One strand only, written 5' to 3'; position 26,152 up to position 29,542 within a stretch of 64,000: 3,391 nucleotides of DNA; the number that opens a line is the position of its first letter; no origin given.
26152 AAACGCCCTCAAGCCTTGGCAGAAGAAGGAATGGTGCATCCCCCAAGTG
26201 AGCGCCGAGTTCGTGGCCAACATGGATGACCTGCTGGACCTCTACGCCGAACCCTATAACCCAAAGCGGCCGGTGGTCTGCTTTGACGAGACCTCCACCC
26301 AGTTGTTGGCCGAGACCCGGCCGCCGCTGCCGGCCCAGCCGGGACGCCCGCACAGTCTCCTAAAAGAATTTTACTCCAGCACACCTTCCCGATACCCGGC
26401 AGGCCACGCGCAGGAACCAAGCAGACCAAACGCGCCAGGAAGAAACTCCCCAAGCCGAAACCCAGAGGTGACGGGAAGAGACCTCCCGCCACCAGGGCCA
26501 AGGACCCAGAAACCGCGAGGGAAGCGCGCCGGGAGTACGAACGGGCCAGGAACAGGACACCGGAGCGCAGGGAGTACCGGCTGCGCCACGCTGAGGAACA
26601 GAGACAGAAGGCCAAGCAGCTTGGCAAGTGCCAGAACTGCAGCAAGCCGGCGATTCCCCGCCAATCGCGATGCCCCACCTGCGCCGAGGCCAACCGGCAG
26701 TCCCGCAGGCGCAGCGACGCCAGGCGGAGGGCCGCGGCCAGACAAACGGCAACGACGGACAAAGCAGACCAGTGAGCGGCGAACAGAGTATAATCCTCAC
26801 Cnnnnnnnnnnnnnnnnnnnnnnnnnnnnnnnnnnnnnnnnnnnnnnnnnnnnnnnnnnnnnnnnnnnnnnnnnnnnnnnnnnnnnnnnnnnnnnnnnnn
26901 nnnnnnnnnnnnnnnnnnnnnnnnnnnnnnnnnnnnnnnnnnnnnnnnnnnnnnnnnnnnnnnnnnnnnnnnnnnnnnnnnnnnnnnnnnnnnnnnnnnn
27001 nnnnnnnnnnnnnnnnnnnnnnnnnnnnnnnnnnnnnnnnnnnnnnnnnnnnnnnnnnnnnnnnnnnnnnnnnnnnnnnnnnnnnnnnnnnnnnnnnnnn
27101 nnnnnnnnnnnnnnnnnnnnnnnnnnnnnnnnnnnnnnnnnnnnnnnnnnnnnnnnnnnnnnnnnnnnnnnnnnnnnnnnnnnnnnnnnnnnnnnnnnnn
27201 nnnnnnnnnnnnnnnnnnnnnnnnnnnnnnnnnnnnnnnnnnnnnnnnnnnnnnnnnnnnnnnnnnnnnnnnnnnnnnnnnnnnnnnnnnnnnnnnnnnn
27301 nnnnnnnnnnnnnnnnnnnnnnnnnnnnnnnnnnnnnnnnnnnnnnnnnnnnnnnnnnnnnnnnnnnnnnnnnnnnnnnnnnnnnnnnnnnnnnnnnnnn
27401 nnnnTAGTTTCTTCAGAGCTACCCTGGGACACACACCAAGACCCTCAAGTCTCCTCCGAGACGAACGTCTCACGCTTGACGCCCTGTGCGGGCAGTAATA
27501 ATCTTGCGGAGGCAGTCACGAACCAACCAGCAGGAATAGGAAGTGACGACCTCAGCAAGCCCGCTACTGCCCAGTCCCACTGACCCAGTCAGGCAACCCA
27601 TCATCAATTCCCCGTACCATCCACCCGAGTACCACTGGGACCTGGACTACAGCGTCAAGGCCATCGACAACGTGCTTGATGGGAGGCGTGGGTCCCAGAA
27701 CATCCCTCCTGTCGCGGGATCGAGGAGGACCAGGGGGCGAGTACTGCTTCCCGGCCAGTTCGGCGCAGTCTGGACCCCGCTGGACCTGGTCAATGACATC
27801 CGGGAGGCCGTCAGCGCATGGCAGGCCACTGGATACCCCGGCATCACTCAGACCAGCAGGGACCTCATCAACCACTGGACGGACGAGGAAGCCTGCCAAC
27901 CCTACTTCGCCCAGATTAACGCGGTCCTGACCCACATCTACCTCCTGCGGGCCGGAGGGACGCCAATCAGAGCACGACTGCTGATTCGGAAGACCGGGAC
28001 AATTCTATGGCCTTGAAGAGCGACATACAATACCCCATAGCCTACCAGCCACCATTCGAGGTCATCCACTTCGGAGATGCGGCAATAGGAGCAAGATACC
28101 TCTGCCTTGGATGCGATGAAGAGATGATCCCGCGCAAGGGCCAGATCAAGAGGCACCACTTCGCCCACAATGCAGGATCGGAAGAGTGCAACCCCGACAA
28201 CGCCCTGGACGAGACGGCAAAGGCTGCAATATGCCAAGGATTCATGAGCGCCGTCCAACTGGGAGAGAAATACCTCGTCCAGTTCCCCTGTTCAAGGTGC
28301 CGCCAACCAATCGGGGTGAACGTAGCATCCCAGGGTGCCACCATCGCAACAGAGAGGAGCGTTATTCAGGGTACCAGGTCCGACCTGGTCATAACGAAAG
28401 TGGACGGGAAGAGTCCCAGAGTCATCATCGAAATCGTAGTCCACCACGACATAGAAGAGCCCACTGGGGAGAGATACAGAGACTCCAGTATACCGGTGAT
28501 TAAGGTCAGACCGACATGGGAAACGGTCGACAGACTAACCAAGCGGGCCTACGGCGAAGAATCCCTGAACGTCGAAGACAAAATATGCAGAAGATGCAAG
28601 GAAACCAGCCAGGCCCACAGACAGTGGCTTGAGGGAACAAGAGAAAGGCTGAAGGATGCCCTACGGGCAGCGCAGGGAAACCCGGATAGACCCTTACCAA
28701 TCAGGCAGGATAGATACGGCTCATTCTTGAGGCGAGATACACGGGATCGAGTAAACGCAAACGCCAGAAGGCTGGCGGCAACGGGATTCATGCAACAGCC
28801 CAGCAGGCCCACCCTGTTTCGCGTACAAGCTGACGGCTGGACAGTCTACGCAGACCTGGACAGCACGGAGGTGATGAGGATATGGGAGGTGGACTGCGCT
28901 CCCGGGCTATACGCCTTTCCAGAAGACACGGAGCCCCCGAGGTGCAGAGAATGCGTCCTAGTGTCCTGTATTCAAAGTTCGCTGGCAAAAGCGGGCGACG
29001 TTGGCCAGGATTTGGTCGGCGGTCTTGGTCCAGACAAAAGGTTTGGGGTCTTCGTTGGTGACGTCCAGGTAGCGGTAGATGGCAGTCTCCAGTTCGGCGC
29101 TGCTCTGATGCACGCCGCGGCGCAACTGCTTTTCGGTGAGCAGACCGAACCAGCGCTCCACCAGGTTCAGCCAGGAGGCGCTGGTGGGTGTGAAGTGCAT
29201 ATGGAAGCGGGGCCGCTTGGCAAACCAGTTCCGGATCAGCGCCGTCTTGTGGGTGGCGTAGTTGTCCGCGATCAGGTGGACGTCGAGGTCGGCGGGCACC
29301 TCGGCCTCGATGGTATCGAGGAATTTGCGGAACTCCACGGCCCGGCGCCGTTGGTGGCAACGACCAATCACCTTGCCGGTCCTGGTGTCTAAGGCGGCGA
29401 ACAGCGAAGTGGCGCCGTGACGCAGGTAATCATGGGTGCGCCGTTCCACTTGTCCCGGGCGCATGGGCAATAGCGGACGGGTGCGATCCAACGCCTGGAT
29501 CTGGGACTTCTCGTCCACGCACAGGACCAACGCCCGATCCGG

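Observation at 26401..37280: Paralogous zinc-ribbon + coiled-coil/nuclease-fold gene pair, present twice in direct orientation around a decayed defence-type island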

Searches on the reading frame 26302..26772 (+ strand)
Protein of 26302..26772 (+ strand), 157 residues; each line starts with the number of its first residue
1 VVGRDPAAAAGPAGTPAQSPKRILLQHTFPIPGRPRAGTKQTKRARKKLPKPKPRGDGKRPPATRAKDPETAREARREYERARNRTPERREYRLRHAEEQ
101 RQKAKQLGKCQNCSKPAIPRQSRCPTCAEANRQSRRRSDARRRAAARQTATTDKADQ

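Call 5: search_protein_families(library=pfam, max_evalue=1, proteins=[window:26302-26772:+])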
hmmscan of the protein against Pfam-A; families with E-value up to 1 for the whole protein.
seq(157 aa): 1 family
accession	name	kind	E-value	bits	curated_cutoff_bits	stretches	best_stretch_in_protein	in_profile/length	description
PF01155.25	HypA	-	0.37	11.3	28.9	1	94-132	57-97/112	Hydrogenase/urease nickel incorporation, metallochaperone, hypA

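Call 6: search_protein_families(library=ncbifam, max_evalue=1, proteins=[window:26302-26772:+])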
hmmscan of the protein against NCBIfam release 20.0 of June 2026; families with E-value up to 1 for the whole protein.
seq(157 aa): 1 family
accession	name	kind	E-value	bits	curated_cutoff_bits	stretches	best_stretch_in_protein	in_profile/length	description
NF001646.0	PRK00420.1-3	equivalog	0.17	12.1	117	1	101-143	13-61/117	hypothetical protein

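Call 8: search_protein_families(library=padloc, max_evalue=1, proteins=[window:26302-26772:+])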
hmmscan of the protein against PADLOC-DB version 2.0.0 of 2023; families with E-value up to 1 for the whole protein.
seq(157 aa): 1 family
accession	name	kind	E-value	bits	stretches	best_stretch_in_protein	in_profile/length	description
PDLC03588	REase_II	-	0.0081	13.6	1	103-134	134-165/374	Type II restriction enzyme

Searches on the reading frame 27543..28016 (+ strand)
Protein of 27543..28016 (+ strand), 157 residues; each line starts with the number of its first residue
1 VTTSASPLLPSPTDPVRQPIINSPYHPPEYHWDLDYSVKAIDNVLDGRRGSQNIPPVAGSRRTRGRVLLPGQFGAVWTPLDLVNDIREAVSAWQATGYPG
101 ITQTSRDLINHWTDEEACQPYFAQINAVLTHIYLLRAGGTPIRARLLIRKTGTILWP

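Call 5: search_protein_families(library=pfam, max_evalue=1, proteins=[window:27543-28016:+])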
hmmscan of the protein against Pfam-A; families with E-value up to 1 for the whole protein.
window:27543-28016:+ (157 aa): 0 families

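Call 6: search_protein_families(library=ncbifam, max_evalue=1, proteins=[window:27543-28016:+])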
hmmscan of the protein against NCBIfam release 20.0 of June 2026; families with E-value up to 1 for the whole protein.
window:27543-28016:+ (157 aa): 1 family
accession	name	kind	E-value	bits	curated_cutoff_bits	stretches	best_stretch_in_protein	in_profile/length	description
NF046055.1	restr_BPTD_3080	equivalog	8.6e-27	93.5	800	1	17-137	2-127/970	BPTD_3080 family restriction endonuclease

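Call 8: search_protein_families(library=padloc, max_evalue=1, proteins=[window:27543-28016:+])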
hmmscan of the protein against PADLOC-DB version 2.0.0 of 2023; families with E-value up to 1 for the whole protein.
window:27543-28016:+ (157 aa): 0 families

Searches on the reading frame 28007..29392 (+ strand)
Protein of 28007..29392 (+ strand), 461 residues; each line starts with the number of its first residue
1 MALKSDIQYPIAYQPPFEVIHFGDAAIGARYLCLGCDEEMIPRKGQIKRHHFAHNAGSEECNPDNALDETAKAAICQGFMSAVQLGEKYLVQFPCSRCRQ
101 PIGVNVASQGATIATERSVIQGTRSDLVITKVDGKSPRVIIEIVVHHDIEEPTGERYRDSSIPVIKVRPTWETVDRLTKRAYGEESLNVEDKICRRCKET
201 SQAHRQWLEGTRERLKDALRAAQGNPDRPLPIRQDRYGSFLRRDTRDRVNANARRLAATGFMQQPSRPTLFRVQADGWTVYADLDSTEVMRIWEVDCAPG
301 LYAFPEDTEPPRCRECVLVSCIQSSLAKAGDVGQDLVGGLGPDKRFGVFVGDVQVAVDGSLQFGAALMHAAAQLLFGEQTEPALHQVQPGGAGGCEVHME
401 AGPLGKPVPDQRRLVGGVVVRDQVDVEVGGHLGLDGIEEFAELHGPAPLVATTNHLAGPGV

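Call 5: search_protein_families(library=pfam, max_evalue=1, proteins=[window:28007-29392:+])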
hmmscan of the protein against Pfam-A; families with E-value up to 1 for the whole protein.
window:28007-29392:+ (461 aa): 4 families
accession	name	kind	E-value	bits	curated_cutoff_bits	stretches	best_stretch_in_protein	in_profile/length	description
PF25164.1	CoiA_N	-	4.7e-08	32.9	26.3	1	30-58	17-45/50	Competence protein CoiA, N-terminal domain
PF25169.1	DUF7830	-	6.2e-05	23.2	27.5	1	30-62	34-66/72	Domain of unknown function (DUF7830)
PF24734.1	DUF7685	-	0.033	14.5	27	1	15-36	10-31/43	Domain of unknown function (DUF7685)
PF00527.23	E7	-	0.14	12.8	27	1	81-115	42-76/92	E7 protein, Early protein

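Call 6: search_protein_families(library=ncbifam, max_evalue=1, proteins=[window:28007-29392:+])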
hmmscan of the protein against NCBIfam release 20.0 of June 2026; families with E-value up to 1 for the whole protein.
window:28007-29392:+ (461 aa): 0 families

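Call 8: search_protein_families(library=padloc, max_evalue=1, proteins=[window:28007-29392:+])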
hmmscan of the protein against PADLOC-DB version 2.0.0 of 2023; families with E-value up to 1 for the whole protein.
window:28007-29392:+ (461 aa): 1 family
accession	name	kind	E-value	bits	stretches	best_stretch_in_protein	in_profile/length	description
PDLC00005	DruB1|DruB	-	0.012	12.3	1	25-62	18-55/552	Unknown function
